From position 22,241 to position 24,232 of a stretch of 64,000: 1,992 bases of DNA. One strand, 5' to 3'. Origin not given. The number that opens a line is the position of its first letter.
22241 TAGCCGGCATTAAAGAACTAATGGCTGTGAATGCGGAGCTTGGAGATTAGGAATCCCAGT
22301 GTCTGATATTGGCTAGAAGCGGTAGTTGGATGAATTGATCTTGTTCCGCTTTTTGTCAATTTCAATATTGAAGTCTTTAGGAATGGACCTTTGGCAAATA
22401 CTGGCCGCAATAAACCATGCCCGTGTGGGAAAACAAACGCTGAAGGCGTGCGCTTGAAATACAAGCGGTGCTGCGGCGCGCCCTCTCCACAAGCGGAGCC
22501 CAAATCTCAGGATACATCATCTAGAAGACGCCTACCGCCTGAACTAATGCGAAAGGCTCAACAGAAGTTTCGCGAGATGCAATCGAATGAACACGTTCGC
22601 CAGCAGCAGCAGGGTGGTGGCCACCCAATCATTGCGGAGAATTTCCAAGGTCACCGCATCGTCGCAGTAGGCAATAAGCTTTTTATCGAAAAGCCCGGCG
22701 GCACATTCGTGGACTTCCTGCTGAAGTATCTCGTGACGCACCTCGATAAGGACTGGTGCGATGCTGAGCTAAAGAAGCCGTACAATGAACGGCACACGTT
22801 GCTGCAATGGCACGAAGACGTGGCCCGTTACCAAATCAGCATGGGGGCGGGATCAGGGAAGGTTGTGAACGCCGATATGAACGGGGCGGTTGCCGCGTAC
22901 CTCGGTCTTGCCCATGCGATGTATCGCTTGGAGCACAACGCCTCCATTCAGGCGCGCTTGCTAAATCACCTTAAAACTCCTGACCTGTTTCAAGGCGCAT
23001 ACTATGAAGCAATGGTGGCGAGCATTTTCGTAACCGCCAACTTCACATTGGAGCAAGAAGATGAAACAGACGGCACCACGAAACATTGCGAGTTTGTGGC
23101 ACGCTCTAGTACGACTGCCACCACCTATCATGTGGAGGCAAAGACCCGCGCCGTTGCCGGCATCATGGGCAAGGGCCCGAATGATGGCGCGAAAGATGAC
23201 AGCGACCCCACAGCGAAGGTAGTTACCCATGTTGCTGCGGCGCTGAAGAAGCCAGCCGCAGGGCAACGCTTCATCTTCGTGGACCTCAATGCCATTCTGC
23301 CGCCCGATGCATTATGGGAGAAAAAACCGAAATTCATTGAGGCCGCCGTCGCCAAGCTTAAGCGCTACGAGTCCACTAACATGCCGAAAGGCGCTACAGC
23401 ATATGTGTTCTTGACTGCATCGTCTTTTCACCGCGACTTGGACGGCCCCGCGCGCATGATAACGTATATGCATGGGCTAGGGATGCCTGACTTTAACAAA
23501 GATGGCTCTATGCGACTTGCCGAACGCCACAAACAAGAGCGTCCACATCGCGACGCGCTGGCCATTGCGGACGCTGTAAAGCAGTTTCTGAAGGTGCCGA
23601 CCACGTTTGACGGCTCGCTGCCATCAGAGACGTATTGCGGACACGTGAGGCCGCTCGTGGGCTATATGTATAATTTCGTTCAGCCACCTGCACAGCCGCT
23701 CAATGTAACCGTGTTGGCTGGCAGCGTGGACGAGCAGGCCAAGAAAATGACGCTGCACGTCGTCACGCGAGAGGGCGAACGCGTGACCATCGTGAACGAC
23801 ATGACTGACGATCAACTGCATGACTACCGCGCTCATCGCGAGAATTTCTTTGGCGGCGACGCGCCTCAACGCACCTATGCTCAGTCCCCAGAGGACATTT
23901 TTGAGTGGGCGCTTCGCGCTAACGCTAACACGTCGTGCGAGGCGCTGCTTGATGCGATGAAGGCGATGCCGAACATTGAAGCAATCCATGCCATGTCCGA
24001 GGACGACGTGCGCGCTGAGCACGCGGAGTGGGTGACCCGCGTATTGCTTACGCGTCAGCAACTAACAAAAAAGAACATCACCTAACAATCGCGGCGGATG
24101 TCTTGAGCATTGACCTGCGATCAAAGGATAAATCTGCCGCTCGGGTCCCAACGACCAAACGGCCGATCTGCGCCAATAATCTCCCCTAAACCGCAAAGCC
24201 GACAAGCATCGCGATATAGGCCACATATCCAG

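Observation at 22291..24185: Compositionally foreign single-gene insertion: SEC-C zinc hook fused to a large unassigned body with a PD-(D/E)xK-like motif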

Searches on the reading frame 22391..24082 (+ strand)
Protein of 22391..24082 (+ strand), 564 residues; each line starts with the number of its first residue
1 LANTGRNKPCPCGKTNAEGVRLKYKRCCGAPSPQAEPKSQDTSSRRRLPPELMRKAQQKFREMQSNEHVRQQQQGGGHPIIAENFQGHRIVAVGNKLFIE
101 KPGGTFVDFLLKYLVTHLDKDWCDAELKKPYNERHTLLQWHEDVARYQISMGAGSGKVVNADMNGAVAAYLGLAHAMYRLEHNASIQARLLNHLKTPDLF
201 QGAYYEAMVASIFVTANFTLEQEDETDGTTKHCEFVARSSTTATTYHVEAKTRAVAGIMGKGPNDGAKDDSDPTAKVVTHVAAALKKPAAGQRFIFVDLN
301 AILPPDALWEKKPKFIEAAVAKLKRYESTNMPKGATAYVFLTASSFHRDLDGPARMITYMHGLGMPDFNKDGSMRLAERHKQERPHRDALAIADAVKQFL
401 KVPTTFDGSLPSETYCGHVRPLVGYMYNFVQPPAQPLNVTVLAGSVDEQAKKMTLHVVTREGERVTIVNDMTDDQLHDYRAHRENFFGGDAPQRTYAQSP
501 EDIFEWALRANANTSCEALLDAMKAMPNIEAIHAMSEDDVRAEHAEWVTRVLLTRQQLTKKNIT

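Call 4: search_protein_families(library=pfam, proteins=[window:22391-24082:+], max_evalue=1)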
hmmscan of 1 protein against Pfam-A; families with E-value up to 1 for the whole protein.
window:22391-24082:+ (564 aa): 1 family
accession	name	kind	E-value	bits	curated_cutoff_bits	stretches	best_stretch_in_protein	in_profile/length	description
PF02810.21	SEC-C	-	0.18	12.1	20.4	0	22-29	11-18/19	SEC-C motif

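Call 5: search_protein_families(library=padloc, proteins=[window:22391-24082:+], max_evalue=1)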
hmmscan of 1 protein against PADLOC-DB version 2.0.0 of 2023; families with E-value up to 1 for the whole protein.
window:22391-24082:+ (564 aa): 0 families

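Call 6: search_protein_families(library=ncbifam, proteins=[window:22391-24082:+], max_evalue=1)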
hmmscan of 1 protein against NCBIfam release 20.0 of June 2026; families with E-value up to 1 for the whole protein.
window:22391-24082:+ (564 aa): 2 families
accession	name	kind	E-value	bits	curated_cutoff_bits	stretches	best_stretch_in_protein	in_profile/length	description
NF004088.0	PRK05590.1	equivalog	0.28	11.5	140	1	4-30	145-165/166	hypothetical protein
TIGR04102.1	SWIM_PBPRA1643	hypoth_equivalog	0.47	10.9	68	0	4-29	89-108/108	PBPRA1643 family SWIM/SEC-C metal-binding motif protein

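Call 7: find_homologous_proteins(query=window:22391-24082:+, max_evalue=0.001)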
Query window:22391-24082:+ (564 aa): 529 proteins with E <= 0.001 among 8000 candidates; the best 120 are listed.
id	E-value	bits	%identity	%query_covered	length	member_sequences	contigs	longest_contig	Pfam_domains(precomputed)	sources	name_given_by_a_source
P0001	0.0e+0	1309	100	100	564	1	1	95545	-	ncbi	-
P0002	6.6e-292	987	86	89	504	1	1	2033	-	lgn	-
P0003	3.9e-261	885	67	99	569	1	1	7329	-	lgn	-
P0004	3.1e-195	668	56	91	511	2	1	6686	-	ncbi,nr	ncbi:MAG: hypothetical protein EOO15_15350 [Chitinophagaceae bacterium]|nr:MAG: hypothetical protein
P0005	2.1e-147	510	45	99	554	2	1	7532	-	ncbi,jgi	jgi:hypothetical protein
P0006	1.6e-135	471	42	96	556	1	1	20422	-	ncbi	-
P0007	5.6e-124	433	40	97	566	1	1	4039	PF02810.22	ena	-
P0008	1.8e-123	431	43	85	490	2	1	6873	-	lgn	-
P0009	8.3e-122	426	41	97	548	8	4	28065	PF02810.22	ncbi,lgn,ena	-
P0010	2.1e-121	424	40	96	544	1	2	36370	-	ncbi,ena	-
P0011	2.3e-121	424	42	97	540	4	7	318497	PF02810.22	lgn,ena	-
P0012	2.8e-121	424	41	96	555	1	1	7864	PF02810.22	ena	-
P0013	3.0e-121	424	40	97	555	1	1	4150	PF02810.22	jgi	-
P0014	6.0e-121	423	41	96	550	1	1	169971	PF02810.22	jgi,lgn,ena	-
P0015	2.2e-120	421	44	84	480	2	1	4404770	-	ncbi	-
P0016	2.3e-120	421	41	97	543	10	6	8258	PF02810.22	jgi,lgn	jgi:hypothetical protein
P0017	5.0e-120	420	42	97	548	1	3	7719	PF02810.22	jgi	jgi:hypothetical protein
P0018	6.9e-120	419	42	97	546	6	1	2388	PF02810.22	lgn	-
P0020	1.0e-119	419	40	96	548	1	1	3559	PF02810.22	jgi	jgi:hypothetical protein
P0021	1.4e-119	418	41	97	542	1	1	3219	PF02810.22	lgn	-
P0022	1.7e-119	418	41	97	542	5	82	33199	PF02810.22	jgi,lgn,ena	jgi:hypothetical protein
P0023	2.6e-119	417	41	97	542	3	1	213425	PF02810.22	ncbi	-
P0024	5.9e-119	416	41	97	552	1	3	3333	PF02810.22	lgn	-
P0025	6.5e-119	416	41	98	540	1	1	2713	PF02810.22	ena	-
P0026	1.0e-118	415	40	98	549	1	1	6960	PF02810.22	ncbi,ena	-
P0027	1.5e-118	415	40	98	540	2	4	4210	PF02810.22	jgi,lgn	jgi:hypothetical protein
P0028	1.7e-118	415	41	97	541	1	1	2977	PF02810.22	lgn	-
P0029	5.7e-118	413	39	96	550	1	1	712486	PF02810.22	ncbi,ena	-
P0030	5.9e-118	413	40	97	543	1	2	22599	PF02810.22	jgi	jgi:hypothetical protein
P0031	6.6e-118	413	40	98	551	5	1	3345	PF02810.22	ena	-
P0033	9.8e-118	412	40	96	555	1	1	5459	PF02810.22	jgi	jgi:SEC-C motif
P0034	1.7e-117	411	40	98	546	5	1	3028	PF02810.22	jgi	jgi:hypothetical protein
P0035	1.8e-117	411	40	96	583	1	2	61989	PF02810.22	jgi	jgi:hypothetical protein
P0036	2.0e-117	411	41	97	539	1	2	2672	PF02810.22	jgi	jgi:hypothetical protein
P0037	2.1e-117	411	41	97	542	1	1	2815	PF02810.22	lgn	-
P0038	2.2e-117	411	41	97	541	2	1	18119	PF02810.22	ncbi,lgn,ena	-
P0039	2.9e-117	411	41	97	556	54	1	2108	PF02810.22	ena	-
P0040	2.9e-117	411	41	97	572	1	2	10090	PF02810.22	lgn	-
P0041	3.2e-117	411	40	97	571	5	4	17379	PF02810.22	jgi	jgi:hypothetical protein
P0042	5.4e-117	410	41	97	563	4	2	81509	PF02810.22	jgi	jgi:hypothetical protein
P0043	9.4e-117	409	40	97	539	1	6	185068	PF02810.22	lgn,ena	-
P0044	1.1e-116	409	40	96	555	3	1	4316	PF02810.22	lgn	-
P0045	1.7e-116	408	41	97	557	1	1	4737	PF02810.22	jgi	jgi:hypothetical protein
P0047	3.9e-116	407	41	97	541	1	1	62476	PF02810.22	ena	-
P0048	4.8e-116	407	40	100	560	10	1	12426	PF02810.22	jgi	jgi:hypothetical protein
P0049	5.9e-116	406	40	98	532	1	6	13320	PF02810.22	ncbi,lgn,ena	-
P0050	8.0e-116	406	40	96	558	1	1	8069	PF02810.22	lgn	-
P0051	1.4e-115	405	40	96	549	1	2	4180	PF02810.22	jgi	jgi:hypothetical protein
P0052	1.5e-115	405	40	96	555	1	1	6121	PF02810.22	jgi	jgi:SEC-C motif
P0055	2.6e-115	404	39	97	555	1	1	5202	PF02810.22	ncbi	-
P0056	3.1e-115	404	40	98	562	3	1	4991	PF02810.22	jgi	-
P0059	3.9e-115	404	40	96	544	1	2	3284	PF02810.22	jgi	jgi:SEC-C motif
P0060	4.5e-115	403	39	97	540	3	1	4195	PF02810.22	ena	-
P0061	6.4e-115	403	40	98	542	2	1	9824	PF02810.22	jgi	jgi:hypothetical protein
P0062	7.1e-115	403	39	97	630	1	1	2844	PF00478.32,PF02810.22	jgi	-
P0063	7.4e-115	403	41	99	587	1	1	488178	PF02810.22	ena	-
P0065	1.0e-114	402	38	97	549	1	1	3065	PF02810.22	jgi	jgi:hypothetical protein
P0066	1.2e-114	402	40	96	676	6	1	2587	PF02810.22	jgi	jgi:SEC-C motif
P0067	2.0e-114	401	40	98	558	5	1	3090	PF02810.22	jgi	jgi:hypothetical protein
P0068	2.0e-114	401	40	97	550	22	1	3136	PF02810.22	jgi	jgi:SEC-C motif-containing protein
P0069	2.0e-114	401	39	96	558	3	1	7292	PF02810.22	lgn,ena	-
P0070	2.2e-114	401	39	99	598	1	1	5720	PF02810.22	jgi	jgi:hypothetical protein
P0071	3.0e-114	401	39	97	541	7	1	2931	PF02810.22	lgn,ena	-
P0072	3.8e-114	400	39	97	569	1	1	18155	PF02810.22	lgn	-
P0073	3.9e-114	400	40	97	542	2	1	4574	PF02810.22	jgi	jgi:hypothetical protein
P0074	5.2e-114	400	39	96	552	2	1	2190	PF02810.22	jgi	jgi:SEC-C motif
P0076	6.1e-114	400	39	98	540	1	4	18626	PF02810.22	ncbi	-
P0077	6.3e-114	400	40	97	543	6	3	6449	PF02810.22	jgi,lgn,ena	jgi:SEC-C motif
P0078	7.0e-114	399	41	96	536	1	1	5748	PF02810.22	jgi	jgi:hypothetical protein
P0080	9.2e-114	399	41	88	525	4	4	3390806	-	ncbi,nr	ncbi:hypothetical protein ACFFV8_16535 [Sphingobium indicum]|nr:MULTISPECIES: hypothetical protein [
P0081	1.7e-113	398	39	96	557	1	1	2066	PF02810.22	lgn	-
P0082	2.1e-113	398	40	99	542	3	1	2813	PF02810.22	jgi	-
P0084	2.1e-113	398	39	97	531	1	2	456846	PF02810.22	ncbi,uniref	ncbi:SEC-C domain-containing protein [Mesorhizobium sp. M0018]|uniref:YecA family protein n=1 Tax=un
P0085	2.2e-113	398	40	96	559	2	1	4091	PF02810.22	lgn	-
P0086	2.3e-113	398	40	97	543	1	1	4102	PF02810.22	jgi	jgi:SEC-C motif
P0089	2.9e-113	397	40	98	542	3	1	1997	PF02810.22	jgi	jgi:SEC-C motif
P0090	2.9e-113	397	40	98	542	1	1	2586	PF02810.22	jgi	jgi:SEC-C motif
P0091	2.9e-113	397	39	98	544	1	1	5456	PF02810.22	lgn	-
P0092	3.5e-113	397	40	97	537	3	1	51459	PF02810.22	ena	-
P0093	4.4e-113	397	39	92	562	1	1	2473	PF02810.22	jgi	jgi:hypothetical protein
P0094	5.9e-113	396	40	96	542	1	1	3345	PF02810.22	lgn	-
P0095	6.7e-113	396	40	97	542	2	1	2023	PF02810.22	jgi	jgi:hypothetical protein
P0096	7.7e-113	396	39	98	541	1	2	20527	PF02810.22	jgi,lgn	jgi:hypothetical protein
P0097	7.8e-113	396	39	99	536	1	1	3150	PF02810.22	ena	-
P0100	1.5e-112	395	41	92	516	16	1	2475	PF02810.22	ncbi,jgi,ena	-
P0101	1.8e-112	395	40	96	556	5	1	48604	PF02810.22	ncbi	-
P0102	2.0e-112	395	40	95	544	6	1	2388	PF02810.22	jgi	jgi:hypothetical protein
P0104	3.2e-112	394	43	86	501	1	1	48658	PF02810.22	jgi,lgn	jgi:hypothetical protein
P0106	3.3e-112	394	38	97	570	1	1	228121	PF02810.22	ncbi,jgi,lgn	jgi:hypothetical protein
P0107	3.6e-112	394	40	96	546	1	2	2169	PF02810.22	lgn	-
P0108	4.2e-112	394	41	92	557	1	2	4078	PF02810.22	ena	-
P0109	4.7e-112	393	38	97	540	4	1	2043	PF02810.22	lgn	-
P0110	5.5e-112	393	40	98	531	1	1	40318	PF02810.22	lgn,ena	-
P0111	6.0e-112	393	39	97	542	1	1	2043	PF02810.22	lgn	-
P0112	6.9e-112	393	40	97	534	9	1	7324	PF02810.22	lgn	-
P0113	1.5e-111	392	38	96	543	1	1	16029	PF02810.22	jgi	jgi:hypothetical protein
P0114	2.2e-111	391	38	96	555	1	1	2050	PF02810.22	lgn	-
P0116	2.5e-111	391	40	97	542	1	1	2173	PF02810.22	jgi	jgi:hypothetical protein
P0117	3.0e-111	391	39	97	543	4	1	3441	PF02810.22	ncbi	-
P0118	3.2e-111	391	38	96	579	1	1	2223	PF02810.22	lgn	-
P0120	5.4e-111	390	38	92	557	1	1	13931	PF02810.22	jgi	jgi:hypothetical protein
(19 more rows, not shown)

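Call 8: search_solved_structures(query=window:22391-24082:+, max_evalue=10)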
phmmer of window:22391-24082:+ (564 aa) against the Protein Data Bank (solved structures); distinct sequences matched with E-value up to 10: 5.
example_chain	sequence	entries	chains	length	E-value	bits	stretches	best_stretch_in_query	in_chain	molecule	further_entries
1mrg_A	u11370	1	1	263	1.2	10.8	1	436-490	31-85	ALPHA-MOMORCHARIN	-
1f8q_A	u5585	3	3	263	1.2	10.8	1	436-490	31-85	ALPHA-MOMORCHARIN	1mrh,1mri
1ozb_I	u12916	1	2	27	1.4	10.6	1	4-30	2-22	Preprotein translocase secA subunit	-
9l6b_C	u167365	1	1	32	3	9.5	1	4-29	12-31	UPF0225 protein YchJ -C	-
1sx0_A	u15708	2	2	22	5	8.8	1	4-29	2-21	SecA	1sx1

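Call 9: search_protein_families(library=phrogs, proteins=[window:22391-24082:+], max_evalue=1)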
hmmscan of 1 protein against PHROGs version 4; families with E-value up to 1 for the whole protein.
window:22391-24082:+ (564 aa): 2 families
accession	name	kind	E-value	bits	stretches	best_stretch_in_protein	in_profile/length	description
phrog_33247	-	unknown function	0.089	13.7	1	470-496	19-47/58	-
phrog_12773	-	unknown function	0.15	13.1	1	440-505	53-116/151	-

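Call 13: find_encoding_contigs(protein=P0001, flank=10000, max_places=4)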
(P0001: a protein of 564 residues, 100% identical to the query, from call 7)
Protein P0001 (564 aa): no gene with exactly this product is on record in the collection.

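Call 14: find_encoding_contigs(protein=P0011, flank=8000, max_places=4)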
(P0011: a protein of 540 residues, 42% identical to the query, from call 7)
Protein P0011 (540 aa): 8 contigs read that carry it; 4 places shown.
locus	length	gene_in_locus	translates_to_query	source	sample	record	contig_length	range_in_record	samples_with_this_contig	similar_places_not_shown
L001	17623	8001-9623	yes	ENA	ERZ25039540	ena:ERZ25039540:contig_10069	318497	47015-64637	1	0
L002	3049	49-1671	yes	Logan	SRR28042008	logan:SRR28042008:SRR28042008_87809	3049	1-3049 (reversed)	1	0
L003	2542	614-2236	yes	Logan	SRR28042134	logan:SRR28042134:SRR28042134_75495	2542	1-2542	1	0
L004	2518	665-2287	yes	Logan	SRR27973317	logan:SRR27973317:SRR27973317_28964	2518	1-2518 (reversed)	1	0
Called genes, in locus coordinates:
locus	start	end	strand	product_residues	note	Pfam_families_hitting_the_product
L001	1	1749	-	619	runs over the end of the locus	PF00528:BPD_transp_1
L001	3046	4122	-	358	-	PF01547:SBP_bac_1 (faint), PF13416:SBP_bac_8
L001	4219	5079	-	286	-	PF06314:ADC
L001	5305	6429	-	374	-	PF00005:ABC_tran, PF02463:SMC_N (faint), PF08402:TOBE_2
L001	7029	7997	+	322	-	PF02899:Phage_int_SAM_1, PF00589:Phage_integrase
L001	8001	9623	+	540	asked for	PF02810:SEC-C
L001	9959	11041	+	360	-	PF00487:FA_desaturase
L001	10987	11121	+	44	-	-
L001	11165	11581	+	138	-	-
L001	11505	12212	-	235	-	-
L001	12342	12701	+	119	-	-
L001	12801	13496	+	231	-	-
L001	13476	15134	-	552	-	PF02771:Acyl-CoA_dh_N, PF02770:Acyl-CoA_dh_M, PF00441:Acyl-CoA_dh_1, PF08028:Acyl-CoA_dh_2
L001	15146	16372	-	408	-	PF02515:CoA_transf_3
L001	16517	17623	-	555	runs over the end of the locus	PF00501:AMP-binding, PF13193:AMP-binding_C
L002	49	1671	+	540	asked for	PF02810:SEC-C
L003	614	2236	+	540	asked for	PF02810:SEC-C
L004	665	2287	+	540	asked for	PF02810:SEC-C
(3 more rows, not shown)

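Call 15: find_encoding_contigs(protein=P0080, flank=8000, max_places=3)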
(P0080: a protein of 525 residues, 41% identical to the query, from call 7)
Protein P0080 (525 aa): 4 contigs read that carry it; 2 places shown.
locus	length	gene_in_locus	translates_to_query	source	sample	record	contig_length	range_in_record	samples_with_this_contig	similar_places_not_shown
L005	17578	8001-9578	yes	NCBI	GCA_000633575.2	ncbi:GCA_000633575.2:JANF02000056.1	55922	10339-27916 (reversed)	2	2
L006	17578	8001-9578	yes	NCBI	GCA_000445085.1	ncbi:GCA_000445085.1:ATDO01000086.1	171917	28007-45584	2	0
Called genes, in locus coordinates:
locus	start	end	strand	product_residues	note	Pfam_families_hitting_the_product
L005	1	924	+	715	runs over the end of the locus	PF00664:ABC_membrane, PF00005:ABC_tran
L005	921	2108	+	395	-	PF25919:BSH_CusB (faint), PF25994:HH_AprE (faint), PF26002:Beta-barrel_AprE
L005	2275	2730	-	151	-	PF00589:Phage_integrase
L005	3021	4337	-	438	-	-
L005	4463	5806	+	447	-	PF17419:MauJ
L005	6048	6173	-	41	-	-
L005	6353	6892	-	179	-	-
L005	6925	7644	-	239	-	-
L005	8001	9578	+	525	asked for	-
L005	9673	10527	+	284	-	-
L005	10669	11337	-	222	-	PF00239:Resolvase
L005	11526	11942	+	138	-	PF13392:HNH_3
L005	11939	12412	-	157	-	-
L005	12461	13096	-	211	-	-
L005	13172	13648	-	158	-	-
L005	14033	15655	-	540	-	PF20172:DUF6538 (weak)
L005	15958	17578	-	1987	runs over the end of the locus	PF00270:DEAD, PF27116:YjiV_N, PF00271:Helicase_C, PF09369:MZB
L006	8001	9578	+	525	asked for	-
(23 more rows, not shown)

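Call 16: find_encoding_contigs(protein=P0084, flank=8000, max_places=3)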
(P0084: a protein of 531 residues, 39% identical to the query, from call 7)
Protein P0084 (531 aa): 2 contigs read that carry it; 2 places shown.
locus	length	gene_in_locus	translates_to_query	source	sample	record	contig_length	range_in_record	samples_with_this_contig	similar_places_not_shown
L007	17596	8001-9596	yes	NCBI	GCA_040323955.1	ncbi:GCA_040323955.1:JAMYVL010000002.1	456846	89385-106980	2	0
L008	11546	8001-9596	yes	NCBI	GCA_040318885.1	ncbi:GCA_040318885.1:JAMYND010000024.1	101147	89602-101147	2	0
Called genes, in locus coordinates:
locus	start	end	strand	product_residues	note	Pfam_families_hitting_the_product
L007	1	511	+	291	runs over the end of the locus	PF01418:HTH_6, PF13580:SIS_2 (faint), PF01380:SIS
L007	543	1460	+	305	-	PF00294:PfkB, PF08543:Phos_pyr_kin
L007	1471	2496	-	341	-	PF00356:LacI, PF00532:Peripla_BP_1, PF13407:Peripla_BP_4, PF13377:Peripla_BP_3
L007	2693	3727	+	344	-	PF01408:GFO_IDH_MocA, PF02894:GFO_IDH_MocA_C (weak), PF22725:GFO_IDH_MocA_C3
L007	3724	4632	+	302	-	PF01261:AP_endonuc_2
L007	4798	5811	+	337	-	PF13407:Peripla_BP_4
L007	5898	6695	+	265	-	PF00005:ABC_tran, PF13304:AAA_21 (weak)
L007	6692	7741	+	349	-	PF02653:BPD_transp_2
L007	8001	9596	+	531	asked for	PF02810:SEC-C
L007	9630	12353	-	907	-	PF00580:UvrD-helicase, PF13245:AAA_19, PF13604:AAA_30 (faint), PF00580:UvrD-helicase, PF13361:UvrD_C, PF13538:UvrD_C_2 (faint)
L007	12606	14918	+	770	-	PF01011:PQQ, PF13360:PQQ_2 (weak)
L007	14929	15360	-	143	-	-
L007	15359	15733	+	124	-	-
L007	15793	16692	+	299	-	PF12740:PETase, PF01738:DLH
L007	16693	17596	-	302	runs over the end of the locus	PF00892:EamA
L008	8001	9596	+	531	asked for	PF02810:SEC-C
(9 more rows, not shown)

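Call 18: find_related_loci(query=A1, collection=genome_contigs, flank=10000)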
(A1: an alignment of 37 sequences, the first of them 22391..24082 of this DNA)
Query A1 (564 aa) in genome_contigs; peptide patterns used: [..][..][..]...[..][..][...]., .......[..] (x = any residue, [..] = any of these).
85 stretches matched a pattern; 68 encode a relative of the query (tblastn E <= 1e-3); 68 distinct loci.
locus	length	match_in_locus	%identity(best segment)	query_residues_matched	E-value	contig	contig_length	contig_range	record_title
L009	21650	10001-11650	44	1-562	1e-149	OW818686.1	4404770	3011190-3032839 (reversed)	metagenome genome assembly, chromosome: 1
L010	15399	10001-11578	40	6-549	2e-129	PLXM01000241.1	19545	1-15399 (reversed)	MAG: Rhodospirillales bacterium isolate palsa_926 73.20120700_P3D.447_contig_28270, whole genome shotgun sequence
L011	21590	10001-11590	42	1-546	2e-129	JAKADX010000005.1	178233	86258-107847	MAG: Proteobacteria bacterium isolate WY1.bin101 NODE_103_length_178233_cov_2.444342, whole genome shotgun sequence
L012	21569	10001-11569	40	5-546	1e-127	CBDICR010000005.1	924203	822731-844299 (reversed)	MAG: Caulobacteraceae bacterium isolate 703c0f2e-d631-48fb-a745-c9236a4f740e genome assembly, contig: contig_5, whole ge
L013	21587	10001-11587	41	4-549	4e-125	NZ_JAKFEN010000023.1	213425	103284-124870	MAG: Phenylobacterium sp. isolate LC074 contig-124_38, whole genome shotgun sequence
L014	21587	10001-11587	38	4-546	3e-123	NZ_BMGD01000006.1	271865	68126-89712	Blastomonas aquatica strain CGMCC 1.12851 sequence06, whole genome shotgun sequence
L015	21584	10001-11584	39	5-548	7e-121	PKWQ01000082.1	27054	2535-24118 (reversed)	MAG: Acetobacteraceae bacterium isolate palsa_911 73.20120500_P28.34_contig_13766, whole genome shotgun sequence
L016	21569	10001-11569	40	4-546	3e-120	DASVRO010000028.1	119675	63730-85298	MAG TPA_asm: Allosphingosinicella sp. isolate SMAG_U3238 k141_387907, whole genome shotgun sequence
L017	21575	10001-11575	40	1-546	3e-120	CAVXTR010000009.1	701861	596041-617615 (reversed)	MAG: uncultured Alphaproteobacteria bacterium isolate MFD05513.bin.2.56 genome assembly, contig: contig_23538, whole gen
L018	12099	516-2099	39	1-546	3e-119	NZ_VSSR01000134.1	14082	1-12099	Bradyrhizobium cytisi strain CTAW11 CTAW11_S1_R1__contig_135, whole genome shotgun sequence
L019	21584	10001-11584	39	1-555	7e-119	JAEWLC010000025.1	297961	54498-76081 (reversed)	MAG: Proteobacteria bacterium isolate OH_PBrB_74 k127_518646, whole genome shotgun sequence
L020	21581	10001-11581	39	1-546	1e-118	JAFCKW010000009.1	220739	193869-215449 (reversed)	Bradyrhizobium diazoefficiens strain SZCCT0138 NODE_9, whole genome shotgun sequence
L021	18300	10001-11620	39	6-560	1e-118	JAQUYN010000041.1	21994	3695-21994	MAG: Alphaproteobacteria bacterium isolate STD2_238 NODE_8563_length_21994_cov_3.660356_Sandtown_D2, whole genome shotgu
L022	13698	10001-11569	39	4-546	3e-118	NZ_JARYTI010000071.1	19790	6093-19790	Sphingomonas sp. AR_OL41 NODE_71_length_19790_cov_28.584448, whole genome shotgun sequence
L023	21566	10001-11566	39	5-546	2e-117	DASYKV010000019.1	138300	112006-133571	MAG TPA_asm: Allosphingosinicella sp. isolate SMAG_U4331 k141_744849, whole genome shotgun sequence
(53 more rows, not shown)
